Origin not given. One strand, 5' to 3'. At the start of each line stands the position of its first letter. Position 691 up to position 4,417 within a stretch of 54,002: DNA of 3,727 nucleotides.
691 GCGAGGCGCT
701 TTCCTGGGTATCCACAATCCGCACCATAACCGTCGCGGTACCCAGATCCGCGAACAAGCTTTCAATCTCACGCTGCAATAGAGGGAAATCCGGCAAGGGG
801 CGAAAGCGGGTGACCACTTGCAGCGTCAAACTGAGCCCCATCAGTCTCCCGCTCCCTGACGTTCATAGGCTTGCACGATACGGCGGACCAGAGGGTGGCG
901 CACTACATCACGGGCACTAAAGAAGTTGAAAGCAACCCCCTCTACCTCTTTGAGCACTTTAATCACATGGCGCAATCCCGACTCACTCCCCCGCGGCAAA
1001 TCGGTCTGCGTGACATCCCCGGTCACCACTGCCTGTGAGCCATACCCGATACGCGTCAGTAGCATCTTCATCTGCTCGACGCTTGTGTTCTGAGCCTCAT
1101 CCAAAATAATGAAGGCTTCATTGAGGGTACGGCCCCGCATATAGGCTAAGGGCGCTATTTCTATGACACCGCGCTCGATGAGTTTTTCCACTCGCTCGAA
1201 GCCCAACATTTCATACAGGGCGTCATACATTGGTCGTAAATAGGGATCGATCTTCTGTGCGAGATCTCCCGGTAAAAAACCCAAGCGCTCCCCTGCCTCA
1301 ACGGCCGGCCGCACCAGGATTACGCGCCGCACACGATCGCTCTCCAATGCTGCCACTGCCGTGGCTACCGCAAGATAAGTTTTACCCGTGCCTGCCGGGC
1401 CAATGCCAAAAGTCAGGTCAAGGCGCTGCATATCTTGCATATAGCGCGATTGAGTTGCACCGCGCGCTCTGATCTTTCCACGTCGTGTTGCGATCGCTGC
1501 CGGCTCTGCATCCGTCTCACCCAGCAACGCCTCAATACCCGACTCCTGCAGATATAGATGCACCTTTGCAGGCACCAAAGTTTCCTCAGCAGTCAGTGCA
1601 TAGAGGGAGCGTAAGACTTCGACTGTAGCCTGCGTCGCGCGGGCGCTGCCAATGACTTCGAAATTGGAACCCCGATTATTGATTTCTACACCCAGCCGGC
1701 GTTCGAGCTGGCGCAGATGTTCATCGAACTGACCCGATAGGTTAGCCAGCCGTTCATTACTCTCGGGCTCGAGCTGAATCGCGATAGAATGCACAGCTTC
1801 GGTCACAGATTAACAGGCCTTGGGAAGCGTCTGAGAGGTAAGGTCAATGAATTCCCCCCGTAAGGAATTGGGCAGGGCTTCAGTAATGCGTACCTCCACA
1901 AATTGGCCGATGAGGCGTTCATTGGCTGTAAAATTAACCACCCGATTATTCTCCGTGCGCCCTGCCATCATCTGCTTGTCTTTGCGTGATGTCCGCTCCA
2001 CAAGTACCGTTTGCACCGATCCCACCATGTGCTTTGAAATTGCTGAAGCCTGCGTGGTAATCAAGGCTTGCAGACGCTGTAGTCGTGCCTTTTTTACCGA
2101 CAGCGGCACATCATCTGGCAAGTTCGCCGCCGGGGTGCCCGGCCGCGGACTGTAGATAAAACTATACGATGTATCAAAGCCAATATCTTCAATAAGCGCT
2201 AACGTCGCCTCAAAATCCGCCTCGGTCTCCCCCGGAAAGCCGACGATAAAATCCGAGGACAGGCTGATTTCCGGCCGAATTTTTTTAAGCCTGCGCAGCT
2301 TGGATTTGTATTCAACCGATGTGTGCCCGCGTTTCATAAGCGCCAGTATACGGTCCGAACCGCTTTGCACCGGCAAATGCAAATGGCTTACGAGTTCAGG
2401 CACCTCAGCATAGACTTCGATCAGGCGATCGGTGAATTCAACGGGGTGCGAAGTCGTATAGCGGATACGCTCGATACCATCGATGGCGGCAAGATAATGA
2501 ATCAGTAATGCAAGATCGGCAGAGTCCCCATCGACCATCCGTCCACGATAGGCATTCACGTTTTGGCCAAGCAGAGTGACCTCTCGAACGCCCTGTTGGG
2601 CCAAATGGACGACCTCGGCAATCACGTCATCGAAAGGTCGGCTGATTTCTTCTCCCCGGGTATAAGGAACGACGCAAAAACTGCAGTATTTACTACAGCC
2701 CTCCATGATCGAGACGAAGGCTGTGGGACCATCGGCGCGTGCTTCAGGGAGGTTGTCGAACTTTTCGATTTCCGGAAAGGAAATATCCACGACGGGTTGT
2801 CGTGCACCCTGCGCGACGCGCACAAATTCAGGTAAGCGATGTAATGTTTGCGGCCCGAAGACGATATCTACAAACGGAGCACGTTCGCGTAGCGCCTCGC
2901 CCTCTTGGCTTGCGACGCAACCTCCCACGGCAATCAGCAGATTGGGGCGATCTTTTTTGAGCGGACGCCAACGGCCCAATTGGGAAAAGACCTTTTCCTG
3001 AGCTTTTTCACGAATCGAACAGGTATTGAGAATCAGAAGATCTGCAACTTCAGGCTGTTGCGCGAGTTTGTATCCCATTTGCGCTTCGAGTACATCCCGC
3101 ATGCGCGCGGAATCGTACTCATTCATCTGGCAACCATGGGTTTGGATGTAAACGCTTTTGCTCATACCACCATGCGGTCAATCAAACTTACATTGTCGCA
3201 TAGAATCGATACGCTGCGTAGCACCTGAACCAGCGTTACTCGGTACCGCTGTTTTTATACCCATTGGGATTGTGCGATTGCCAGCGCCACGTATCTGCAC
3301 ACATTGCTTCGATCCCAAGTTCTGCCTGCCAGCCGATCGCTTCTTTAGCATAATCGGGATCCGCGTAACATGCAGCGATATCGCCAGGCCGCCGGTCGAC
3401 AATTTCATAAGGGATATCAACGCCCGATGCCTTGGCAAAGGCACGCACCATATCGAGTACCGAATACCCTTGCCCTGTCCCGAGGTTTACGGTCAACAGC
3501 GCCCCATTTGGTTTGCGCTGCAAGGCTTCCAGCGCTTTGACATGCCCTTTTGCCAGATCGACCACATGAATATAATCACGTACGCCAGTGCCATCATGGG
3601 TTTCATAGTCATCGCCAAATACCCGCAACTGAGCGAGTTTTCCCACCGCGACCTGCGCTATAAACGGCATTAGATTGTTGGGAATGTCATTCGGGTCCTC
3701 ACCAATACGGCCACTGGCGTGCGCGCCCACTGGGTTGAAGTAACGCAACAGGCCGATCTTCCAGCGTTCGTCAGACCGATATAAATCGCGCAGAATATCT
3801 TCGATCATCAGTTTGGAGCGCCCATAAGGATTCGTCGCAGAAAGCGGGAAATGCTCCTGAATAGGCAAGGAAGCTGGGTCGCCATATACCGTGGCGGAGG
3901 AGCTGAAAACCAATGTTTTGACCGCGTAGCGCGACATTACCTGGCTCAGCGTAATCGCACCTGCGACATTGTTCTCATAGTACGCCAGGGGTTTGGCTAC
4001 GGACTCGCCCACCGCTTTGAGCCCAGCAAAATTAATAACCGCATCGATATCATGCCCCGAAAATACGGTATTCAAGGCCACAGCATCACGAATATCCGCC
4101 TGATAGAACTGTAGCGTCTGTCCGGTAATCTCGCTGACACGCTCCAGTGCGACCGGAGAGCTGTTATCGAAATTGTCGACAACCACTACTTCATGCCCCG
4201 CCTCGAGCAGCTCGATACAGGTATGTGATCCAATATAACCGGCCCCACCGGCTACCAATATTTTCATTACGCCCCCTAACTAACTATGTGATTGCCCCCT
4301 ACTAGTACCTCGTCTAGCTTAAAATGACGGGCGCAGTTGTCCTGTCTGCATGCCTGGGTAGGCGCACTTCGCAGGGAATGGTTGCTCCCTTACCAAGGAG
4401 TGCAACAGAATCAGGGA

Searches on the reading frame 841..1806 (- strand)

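Call 54: search_protein_families(library=pfam, proteins=[window:841-1806:-], max_evalue=0.00001)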
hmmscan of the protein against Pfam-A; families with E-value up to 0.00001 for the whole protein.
window:841-1806:- (321 aa): 3 families
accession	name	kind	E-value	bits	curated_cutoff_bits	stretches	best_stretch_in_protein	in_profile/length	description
PF02562.22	PhoH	-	2e-94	315.3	27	1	111-315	1-205/205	PhoH-like protein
PF13245.12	AAA_19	-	1.5e-08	35.4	25.1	1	135-268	17-129/134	AAA domain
PF13604.12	AAA_30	-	3.8e-08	33.7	27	1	119-268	6-128/191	AAA domain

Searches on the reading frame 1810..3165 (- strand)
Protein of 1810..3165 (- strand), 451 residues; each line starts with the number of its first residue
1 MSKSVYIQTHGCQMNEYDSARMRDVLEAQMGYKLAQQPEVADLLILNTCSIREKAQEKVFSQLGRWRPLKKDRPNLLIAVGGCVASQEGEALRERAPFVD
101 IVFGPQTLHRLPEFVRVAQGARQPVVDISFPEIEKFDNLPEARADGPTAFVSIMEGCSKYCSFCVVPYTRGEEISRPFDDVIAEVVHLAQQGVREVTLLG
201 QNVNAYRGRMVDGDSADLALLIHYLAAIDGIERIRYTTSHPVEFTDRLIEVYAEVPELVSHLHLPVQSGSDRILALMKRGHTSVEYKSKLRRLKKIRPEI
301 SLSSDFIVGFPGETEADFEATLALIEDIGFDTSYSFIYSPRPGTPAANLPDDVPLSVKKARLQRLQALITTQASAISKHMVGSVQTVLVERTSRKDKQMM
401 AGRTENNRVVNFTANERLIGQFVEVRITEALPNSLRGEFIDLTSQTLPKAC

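Call 54: search_protein_families(library=pfam, proteins=[window:1810-3165:-], max_evalue=0.00001)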
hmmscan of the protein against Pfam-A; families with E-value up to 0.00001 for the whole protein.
window:1810-3165:- (451 aa): 3 families
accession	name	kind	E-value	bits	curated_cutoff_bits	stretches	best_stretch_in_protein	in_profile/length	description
PF00919.26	UPF0004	-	1.4e-29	102.4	27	1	5-104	2-98/98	Uncharacterized protein family UPF0004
PF04055.27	Radical_SAM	-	6.9e-27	95.1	29.5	1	151-325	1-166/166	Radical SAM superfamily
PF01938.26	TRAM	-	6.8e-18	64.7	21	1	379-439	2-60/61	TRAM domain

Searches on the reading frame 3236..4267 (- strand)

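Call 54: search_protein_families(library=pfam, proteins=[window:3236-4267:-], max_evalue=0.00001)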
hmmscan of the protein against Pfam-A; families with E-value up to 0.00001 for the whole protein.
window:3236-4267:- (343 aa): 7 families
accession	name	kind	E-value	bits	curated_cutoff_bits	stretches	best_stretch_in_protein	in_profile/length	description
PF01370.27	Epimerase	-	2.5e-56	191.2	20.9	1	3-261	1-238/240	NAD dependent epimerase/dehydratase family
PF16363.11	GDP_Man_Dehyd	-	4.4e-56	191.2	27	1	4-326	1-332/332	GDP-mannose 4,6 dehydratase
PF01073.25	3Beta_HSD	-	1.7e-13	50.7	22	1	4-158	1-156/280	3-beta hydroxysteroid dehydrogenase/isomerase family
PF02719.21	Polysacc_synt_2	-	3.9e-13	49.7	20.2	1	3-183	1-175/293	Polysaccharide biosynthesis protein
PF04321.23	RmlD_sub_bind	-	1.2e-11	44.7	27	1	1-161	1-138/287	RmlD substrate binding domain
PF13460.12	NAD_binding_10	-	8e-08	32.8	27.2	1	7-161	1-133/184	NAD(P)H-binding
PF00106.31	adh_short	-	1.3e-07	31.7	26.6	1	3-114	3-122/195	short chain dehydrogenase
